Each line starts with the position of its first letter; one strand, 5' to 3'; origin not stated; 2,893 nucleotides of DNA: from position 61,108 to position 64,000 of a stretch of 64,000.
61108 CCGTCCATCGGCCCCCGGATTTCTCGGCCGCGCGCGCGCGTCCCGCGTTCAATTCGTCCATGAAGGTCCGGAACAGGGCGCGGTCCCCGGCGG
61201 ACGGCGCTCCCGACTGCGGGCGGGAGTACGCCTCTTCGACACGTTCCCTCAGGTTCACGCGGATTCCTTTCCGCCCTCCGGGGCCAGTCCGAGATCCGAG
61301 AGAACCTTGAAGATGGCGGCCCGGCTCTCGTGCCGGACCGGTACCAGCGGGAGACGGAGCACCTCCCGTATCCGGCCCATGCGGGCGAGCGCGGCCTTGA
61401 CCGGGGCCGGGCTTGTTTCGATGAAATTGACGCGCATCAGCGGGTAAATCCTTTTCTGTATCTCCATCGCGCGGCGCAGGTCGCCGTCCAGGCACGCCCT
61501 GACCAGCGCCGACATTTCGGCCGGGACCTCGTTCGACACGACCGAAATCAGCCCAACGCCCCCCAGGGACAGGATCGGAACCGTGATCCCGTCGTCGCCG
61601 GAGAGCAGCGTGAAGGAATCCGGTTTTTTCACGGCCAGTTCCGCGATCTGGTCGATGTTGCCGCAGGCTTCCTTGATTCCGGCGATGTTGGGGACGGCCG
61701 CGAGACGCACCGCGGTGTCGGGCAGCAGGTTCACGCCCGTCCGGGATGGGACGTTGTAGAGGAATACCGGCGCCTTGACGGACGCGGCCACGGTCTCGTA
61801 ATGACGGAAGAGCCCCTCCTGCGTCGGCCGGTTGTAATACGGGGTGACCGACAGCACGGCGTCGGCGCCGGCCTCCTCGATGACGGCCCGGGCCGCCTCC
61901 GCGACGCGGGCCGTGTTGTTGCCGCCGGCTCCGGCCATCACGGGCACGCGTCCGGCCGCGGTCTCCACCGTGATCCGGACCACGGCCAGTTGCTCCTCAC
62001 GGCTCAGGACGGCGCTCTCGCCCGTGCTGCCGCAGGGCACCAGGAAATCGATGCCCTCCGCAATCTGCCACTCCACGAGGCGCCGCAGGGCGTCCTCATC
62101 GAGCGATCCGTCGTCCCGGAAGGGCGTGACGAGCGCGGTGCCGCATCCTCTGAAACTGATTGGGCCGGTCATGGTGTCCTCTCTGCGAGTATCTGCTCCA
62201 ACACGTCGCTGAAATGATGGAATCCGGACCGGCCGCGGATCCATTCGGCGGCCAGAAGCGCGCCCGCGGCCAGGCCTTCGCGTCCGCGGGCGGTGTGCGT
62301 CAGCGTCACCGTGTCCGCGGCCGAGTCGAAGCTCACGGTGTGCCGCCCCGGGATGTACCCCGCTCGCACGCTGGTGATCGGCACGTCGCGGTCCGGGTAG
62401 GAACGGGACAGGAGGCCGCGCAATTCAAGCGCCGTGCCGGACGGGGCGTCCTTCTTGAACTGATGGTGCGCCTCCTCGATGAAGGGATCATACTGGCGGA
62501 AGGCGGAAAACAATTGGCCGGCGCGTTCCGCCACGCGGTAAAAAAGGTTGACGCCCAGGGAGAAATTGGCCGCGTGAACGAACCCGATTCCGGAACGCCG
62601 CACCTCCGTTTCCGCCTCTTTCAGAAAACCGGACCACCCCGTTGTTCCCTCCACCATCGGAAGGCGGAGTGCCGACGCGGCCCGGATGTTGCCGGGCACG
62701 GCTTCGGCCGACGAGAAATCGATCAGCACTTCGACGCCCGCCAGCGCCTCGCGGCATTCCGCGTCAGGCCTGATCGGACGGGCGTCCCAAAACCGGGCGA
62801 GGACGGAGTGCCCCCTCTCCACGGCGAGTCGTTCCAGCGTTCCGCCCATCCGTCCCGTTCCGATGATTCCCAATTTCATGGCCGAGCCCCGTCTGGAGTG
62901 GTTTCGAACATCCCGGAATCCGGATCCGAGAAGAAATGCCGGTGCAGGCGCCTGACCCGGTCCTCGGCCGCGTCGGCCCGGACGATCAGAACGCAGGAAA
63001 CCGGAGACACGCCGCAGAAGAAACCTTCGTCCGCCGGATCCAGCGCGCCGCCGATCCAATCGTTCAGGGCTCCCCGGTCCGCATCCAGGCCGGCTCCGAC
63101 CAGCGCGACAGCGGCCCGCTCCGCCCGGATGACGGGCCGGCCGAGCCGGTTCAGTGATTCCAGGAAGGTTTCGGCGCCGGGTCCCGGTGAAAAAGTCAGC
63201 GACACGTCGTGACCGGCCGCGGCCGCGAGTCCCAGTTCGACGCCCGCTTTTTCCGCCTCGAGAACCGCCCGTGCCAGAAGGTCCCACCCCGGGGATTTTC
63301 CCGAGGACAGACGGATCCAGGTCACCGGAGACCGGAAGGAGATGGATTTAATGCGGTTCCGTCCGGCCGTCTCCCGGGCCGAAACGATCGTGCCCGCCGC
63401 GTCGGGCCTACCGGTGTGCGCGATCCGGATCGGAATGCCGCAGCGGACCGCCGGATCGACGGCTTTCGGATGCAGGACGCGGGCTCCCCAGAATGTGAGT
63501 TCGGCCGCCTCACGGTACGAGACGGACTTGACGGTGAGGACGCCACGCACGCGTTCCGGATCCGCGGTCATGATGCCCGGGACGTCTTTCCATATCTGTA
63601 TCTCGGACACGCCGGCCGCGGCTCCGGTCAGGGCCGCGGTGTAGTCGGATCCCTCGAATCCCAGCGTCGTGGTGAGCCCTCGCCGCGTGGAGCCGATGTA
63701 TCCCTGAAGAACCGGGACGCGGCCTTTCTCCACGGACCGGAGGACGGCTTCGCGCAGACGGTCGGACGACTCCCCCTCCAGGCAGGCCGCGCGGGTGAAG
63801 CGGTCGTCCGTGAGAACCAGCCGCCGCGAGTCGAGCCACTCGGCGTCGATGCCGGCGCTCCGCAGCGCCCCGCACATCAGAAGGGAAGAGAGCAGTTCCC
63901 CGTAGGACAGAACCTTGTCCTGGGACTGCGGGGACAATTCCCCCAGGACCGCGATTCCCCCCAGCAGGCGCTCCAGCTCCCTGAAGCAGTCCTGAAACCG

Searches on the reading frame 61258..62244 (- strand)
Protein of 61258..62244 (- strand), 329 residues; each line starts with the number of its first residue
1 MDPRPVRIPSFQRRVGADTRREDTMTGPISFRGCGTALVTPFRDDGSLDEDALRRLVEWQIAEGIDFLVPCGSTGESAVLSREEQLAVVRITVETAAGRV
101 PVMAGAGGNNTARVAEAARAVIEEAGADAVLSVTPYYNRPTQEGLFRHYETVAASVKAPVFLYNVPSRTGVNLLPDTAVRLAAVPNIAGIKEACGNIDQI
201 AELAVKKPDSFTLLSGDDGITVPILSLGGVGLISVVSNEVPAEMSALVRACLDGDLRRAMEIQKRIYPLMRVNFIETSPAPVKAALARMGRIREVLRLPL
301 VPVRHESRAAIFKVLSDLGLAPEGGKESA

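Call 79: search_protein_families(library=pfam, proteins=[window:61258-62244:-], max_evalue=0.001)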
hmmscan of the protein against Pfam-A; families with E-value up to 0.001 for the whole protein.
window:61258-62244:- (329 aa): 1 family
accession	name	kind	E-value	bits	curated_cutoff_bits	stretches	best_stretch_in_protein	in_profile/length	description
PF00701.28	DHDPS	-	1.1e-89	300.4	22.1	1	31-316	2-287/289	Dihydrodipicolinate synthetase family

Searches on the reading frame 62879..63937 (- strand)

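Call 79: search_protein_families(library=pfam, proteins=[window:62879-63937:-], max_evalue=0.001)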
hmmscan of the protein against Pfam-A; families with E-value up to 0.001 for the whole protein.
window:62879-63937:- (353 aa): 1 family
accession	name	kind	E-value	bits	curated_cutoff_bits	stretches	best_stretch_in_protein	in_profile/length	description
PF00696.33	AA_kinase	-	1.8e-31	110.1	24.9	1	5-173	73-233/234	Amino acid kinase family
